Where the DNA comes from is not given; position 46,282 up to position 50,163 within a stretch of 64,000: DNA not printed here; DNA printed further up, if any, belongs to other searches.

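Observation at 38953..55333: Composite low-GC accessory array: a 16-kb one-directional locus that matches no known teichoic-acid, dlt or poly-gamma-glutamate gene set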

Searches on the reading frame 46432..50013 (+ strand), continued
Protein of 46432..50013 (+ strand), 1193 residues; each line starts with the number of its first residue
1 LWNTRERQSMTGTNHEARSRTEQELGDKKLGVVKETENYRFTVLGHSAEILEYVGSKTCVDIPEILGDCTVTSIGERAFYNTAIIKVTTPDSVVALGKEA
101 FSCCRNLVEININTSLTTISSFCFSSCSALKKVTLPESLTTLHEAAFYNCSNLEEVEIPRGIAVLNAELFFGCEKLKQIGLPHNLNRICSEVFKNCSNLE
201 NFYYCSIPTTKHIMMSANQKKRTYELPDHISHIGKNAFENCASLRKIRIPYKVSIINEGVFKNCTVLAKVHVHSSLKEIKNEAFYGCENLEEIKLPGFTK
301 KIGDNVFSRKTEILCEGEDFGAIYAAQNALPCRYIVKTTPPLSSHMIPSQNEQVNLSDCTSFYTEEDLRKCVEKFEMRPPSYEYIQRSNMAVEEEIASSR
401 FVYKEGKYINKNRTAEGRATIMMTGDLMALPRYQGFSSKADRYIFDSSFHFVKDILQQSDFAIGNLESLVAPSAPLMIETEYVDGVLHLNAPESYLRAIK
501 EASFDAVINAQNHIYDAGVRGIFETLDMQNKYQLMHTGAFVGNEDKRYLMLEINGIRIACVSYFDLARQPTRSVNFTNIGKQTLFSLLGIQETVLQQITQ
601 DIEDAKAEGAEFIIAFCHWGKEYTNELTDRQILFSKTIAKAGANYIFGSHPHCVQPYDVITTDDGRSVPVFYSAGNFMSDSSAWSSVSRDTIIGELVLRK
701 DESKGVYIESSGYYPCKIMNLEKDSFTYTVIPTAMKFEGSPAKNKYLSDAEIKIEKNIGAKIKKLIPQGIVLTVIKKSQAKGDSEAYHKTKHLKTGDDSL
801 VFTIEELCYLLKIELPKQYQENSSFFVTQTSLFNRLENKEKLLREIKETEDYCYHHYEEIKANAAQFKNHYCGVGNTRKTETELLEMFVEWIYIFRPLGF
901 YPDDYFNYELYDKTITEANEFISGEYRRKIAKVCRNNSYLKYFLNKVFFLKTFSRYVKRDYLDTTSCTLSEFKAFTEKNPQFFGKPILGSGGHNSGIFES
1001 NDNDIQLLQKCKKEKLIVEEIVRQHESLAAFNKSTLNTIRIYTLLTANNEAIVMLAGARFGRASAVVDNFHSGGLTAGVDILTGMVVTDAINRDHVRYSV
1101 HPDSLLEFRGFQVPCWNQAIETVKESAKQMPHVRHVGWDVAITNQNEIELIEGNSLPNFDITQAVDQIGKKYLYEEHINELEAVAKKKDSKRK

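Call 49: search_protein_families(library=ncbifam, proteins=[L002:19234-20046:+, L006:5922-7037:+, L006:7071-9197:+, L004:9747-15104:+, L004:17892-19115:-, L002:2388-3113:-, L002:623-1618:-], max_evalue=0.00001)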
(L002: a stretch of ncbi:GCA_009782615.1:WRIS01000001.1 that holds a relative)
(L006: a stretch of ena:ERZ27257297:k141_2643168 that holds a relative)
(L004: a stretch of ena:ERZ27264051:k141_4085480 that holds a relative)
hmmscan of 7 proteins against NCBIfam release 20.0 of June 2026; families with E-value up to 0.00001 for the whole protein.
L002:19234-20046:+ (270 aa): 2 families
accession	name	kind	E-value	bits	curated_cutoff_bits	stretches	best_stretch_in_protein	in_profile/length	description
NF052483.1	racemase_CuyB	equivalog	6e-40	137.6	190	1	4-221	1-218/225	cysteate racemase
TIGR00035.1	asp_race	subfamily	1.1e-29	103.7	93.1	1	4-221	5-220/236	amino acid racemase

L006:5922-7037:+ (371 aa): 38 families (the best 25 are shown)
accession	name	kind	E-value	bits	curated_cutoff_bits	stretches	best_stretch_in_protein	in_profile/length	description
NF000091.3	D_ala_D_ser_VanG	exception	4.3e-112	374.4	495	1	13-365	1-343/344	D-alanine--D-serine ligase VanG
NF002528.0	PRK01966.1-4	subfamily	6.3e-111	370.7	262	1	11-368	3-361/366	D-alanine--D-alanine ligase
TIGR01205.1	D_ala_D_alaTIGR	subfamily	4.8e-99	331.3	245.65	1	15-363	2-315/318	D-alanine--D-alanine ligase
NF000207.3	D_ala_D_ser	equivalog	1.3e-96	323.8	520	1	13-365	1-339/342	D-alanine--D-serine ligase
NF002526.0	PRK01966.1-2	equivalog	6.1e-96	321.4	449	1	11-366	2-348/362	D-alanine--D-alanine ligase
NF002525.0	PRK01966.1-1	equivalog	4.1e-90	302.4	457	1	11-368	2-353/364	D-alanine--D-alanine ligase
NF000206.1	D_ala_D_lac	equivalog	5.1e-90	301.9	550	1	14-367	5-342/342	D-alanine--(R)-lactate ligase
NF012214.1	D_ala_D_ser_VanC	exception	3e-80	270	650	1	13-364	2-344/350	D-alanine--D-serine ligase VanC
NF000372.1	D_ala_D_lac_VanI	exception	3.1e-80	270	700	1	13-365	4-340/341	D-alanine--(R)-lactate ligase VanI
NF012215.1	D_ala_D_lac_VanD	exception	1.6e-79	267.7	700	1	12-367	3-342/343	D-alanine--(R)-lactate ligase VanD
NF002378.0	PRK01372.1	subfamily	2.5e-79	266.2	243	2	101-365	53-301/305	D-alanine--D-alanine ligase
NF000374.1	D_ala_D_lac_VanO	exception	6.3e-77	258.9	750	1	15-365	6-340/346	D-alanine--(R)-lactate ligase VanO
NF000036.1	D_ala_D_ser_VanE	exception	4.5e-75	253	700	1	13-365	2-340/352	D-alanine--D-serine ligase VanE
NF002527.0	PRK01966.1-3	equivalog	6.9e-75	252.3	310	1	11-367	1-330/332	D-alanine--D-alanine ligase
NF000144.1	D_ala_D_lac_VanF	exception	7.5e-75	252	750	1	14-367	5-342/343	D-alanine--(R)-lactate ligase VanF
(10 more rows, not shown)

L006:7071-9197:+ (708 aa): 20 families
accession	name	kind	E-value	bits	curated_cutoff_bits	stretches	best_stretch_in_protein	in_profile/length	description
TIGR01143.1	murF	subfamily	1.6e-62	211.8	288.6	1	55-452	29-418/418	UDP-N-acetylmuramoyl-tripeptide--D-alanyl-D-alanine ligase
NF008896.0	PRK11929.1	equivalog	1.8e-59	201.5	1023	1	54-453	559-957/965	bifunctional UDP-N-acetylmuramoyl-L-alanyl-D-glutamate--2,6-diaminopimelate ligase MurE/UDP-N-acetylmuramoyl-tripeptide--D-alanyl-D-alanine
NF008041.0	PRK10773.1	equivalog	4.9e-37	127.7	551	1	46-450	48-445/453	UDP-N-acetylmuramoyl-tripeptide--D-alanyl-D-alanine ligase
NF010693.0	PRK14093.1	equivalog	4e-36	124.7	544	1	50-452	56-464/479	UDP-N-acetylmuramoylalanyl-D-glutamyl-2,6-diaminopimelate--D-alanyl-D-alanine ligase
NF008897.0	PRK11930.1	equivalog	2.7e-35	121.6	804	1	66-464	76-464/822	bifunctional UDP-N-acetylmuramoyl-tripeptide:D-alanyl-D-alanine ligase/alanine racemase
NF001126.0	PRK00139.1-4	equivalog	3.1e-22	78.8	373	2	151-346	173-363/486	UDP-N-acetylmuramoyl-L-alanyl-D-glutamate--2,6-diaminopimelate ligase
TIGR01087.1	murD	equivalog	9.4e-22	77.7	211.95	1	90-437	97-415/441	UDP-N-acetylmuramoyl-L-alanine--D-glutamate ligase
NF047961.1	adhesin_HupY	equivalog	2e-19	69.2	1250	1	569-657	188-275/978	leucine-rich repeat adhesin HupY/LrrG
TIGR01082.1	murC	equivalog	1.5e-18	67.1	335.1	1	98-344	101-336/449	UDP-N-acetylmuramate--L-alanine ligase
TIGR01085.1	murE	subfamily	2.7e-18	66.1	257.3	2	173-362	177-365/472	UDP-N-acetylmuramyl-tripeptide synthetase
NF001124.0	PRK00139.1-2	equivalog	1.1e-10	40.9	476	0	50-125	56-137/500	UDP-N-acetylmuramoyl-L-alanyl-D-glutamate--2,6-diaminopimelate ligase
NF011171.0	PRK14573.1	equivalog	1.2e-08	33.4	1015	1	99-339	106-330/809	bifunctional UDP-N-acetylmuramate--L-alanine ligase/D-alanine--D-alanine ligase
NF045861.1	glide_Gli349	exception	2.5e-08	31.1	1750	0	520-586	2676-2741/3169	gliding machinery surface structure protein Gli349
NF053645.1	pMurC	equivalog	6e-08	31.8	560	0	235-321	280-362/492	pseudomurein biosynthesis peptide ligase pMurC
NF053648.1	pMurE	equivalog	8.1e-08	31.4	600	1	94-348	95-351/464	pseudomurein biosynthesis peptide ligase pMurE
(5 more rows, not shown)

L004:9747-15104:+ (1785 aa): 21 families
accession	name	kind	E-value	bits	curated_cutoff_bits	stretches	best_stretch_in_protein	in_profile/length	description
TIGR01143.1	murF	subfamily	1.2e-89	301.2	288.6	1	1348-1765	8-418/418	UDP-N-acetylmuramoyl-tripeptide--D-alanyl-D-alanine ligase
NF008896.0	PRK11929.1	equivalog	6.4e-80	269.2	1023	1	1297-1767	489-958/965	bifunctional UDP-N-acetylmuramoyl-L-alanyl-D-glutamate--2,6-diaminopimelate ligase MurE/UDP-N-acetylmuramoyl-tripeptide--D-alanyl-D-alanine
NF008041.0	PRK10773.1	equivalog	2.2e-53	181.6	551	1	1315-1762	5-444/453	UDP-N-acetylmuramoyl-tripeptide--D-alanyl-D-alanine ligase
NF008897.0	PRK11930.1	equivalog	6.5e-50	170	804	1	1314-1768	3-456/822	bifunctional UDP-N-acetylmuramoyl-tripeptide:D-alanyl-D-alanine ligase/alanine racemase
NF010693.0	PRK14093.1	equivalog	2e-39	135.6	544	1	1388-1768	81-467/479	UDP-N-acetylmuramoylalanyl-D-glutamyl-2,6-diaminopimelate--D-alanyl-D-alanine ligase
TIGR01087.1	murD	equivalog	5.1e-26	91.7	211.95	1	1411-1750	102-415/441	UDP-N-acetylmuramoyl-L-alanine--D-glutamate ligase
NF001126.0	PRK00139.1-4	equivalog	1.1e-22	80.2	373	1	1323-1673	10-374/486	UDP-N-acetylmuramoyl-L-alanyl-D-glutamate--2,6-diaminopimelate ligase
TIGR01082.1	murC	equivalog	1.8e-22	80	335.1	1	1417-1749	102-434/449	UDP-N-acetylmuramate--L-alanine ligase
NF047961.1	adhesin_HupY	equivalog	1.2e-18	66.7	1250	1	553-681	147-274/978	leucine-rich repeat adhesin HupY/LrrG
NF053648.1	pMurE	equivalog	3.7e-17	62.2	600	1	1415-1757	98-455/464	pseudomurein biosynthesis peptide ligase pMurE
NF053645.1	pMurC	equivalog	4e-15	55.5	560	1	1414-1565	101-254/492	pseudomurein biosynthesis peptide ligase pMurC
NF038314.1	epimerase_MslH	equivalog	9.7e-12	44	700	0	959-1051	27-117/439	lasso peptide C-terminal Trp epimerase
NF001124.0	PRK00139.1-2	equivalog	1.3e-11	43.9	476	1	1331-1674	23-384/500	UDP-N-acetylmuramoyl-L-alanyl-D-glutamate--2,6-diaminopimelate ligase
NF033197.0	F430_CfbE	equivalog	3.8e-11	42.6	250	0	1404-1456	88-141/430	coenzyme F430 synthase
TIGR02068.2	cya_phycin_syn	equivalog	1.3e-10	40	850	1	1410-1701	474-788/862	cyanophycin synthetase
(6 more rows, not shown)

L004:17892-19115:- (407 aa): 3 families
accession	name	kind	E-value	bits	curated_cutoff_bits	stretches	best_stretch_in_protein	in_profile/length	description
TIGR02380.1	ECA_wecA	exception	1.1e-36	126.7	326.05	1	18-323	8-305/346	UDP-N-acetylglucosamine--undecaprenyl-phosphate N-acetylglucosaminephosphotransferase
NF053644.1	MraY_archaea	equivalog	1.7e-26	93.3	450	1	134-321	161-337/340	pseudomurein biosynthesis MraY family phospho-N-acetylmuramoyl-pentapeptide-transferase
TIGR00445.1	mraY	equivalog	1.1e-24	87.5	192.05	1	39-324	23-315/321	phospho-N-acetylmuramoyl-pentapeptide-transferase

L002:2388-3113:- (241 aa): 1 family
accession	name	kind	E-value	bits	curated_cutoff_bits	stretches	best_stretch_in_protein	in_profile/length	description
NF050109.1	galactan_ABC_perm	equivalog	4.5e-06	26.4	380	1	43-231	72-265/272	galactan export ABC transporter permease subunit Wzm/RfbD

L002:623-1618:- (331 aa): 171 families (the best 25 are shown)
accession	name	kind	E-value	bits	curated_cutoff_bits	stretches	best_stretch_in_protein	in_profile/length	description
NF010065.0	PRK13545.1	equivalog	1.6e-68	231.8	538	1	78-315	5-237/549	teichoic acids export protein ATP-binding subunit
NF010066.0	PRK13546.1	equivalog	2.6e-59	200.7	320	1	78-315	5-237/264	teichoic acids export ABC transporter ATP-binding subunit TagH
NF050108.1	galactan_ABC_ATP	equivalog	4.3e-49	166.9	400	1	108-314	37-242/244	galactan export ABC transporter ATP-binding subunit Wzt/RfbE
TIGR01188.1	drrA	subfamily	1.8e-34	119.4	312.45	1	109-304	2-207/302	daunorubicin resistance ABC transporter, ATP-binding protein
NF010060.0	PRK13537.1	equivalog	8.9e-28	97.1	521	1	110-309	25-234/314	nodulation factor ABC transporter ATP-binding protein NodI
NF010059.0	PRK13536.1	equivalog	1.4e-27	96.4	549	1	110-306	53-259/342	nodulation factor ABC transporter ATP-binding protein NodI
TIGR01288.1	nodI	equivalog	3.3e-27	95.3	424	1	110-309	14-223/303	nodulation factor ABC transporter ATP-binding protein NodI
TIGR04520.1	ECF_ATPase_1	equivalog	2.5e-23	82.9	315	1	115-306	17-221/269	energy-coupling factor transporter ATPase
TIGR03522.1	GldA_ABC_ATP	equivalog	6.4e-23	81.6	402.6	1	109-307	11-218/301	gliding motility-associated ABC transporter ATP-binding subunit GldA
TIGR04521.1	ECF_ATPase_2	equivalog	2.7e-22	79.2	330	2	181-310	104-234/279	energy-coupling factor transporter ATPase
NF007739.0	PRK10419.1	subfamily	3e-22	79.5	354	2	219-309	150-240/268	nickel ABC transporter ATP-binding protein NikE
TIGR02315.1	ABC_phnC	equivalog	7.8e-22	77.9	266.1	2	215-306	140-231/243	phosphonate ABC transporter ATP-binding protein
NF033858.1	ABC2_perm_RbbA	equivalog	9.8e-22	76.7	1050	1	109-301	275-477/909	ribosome-associated ATPase/putative transporter RbbA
TIGR03864.1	PQQ_ABC_ATP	hypoth_equivalog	1.1e-21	77.3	302.25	1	108-307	9-218/236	ABC transporter, ATP-binding subunit, PQQ-dependent alcohol dehydrogenase system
NF010156.0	PRK13635.1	equivalog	1.3e-21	77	392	2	188-304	108-223/279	energy-coupling factor ABC transporter ATP-binding protein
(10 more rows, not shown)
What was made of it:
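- Sister loci use MurF-like and Ddl enzymes, which belong to non-ribosomal peptide-stem chemistry (call 49). The fused Mur-ligase domains are MurF-like: TIGR01143 scores 301 bits against a 288.6 cutoff (call 49).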
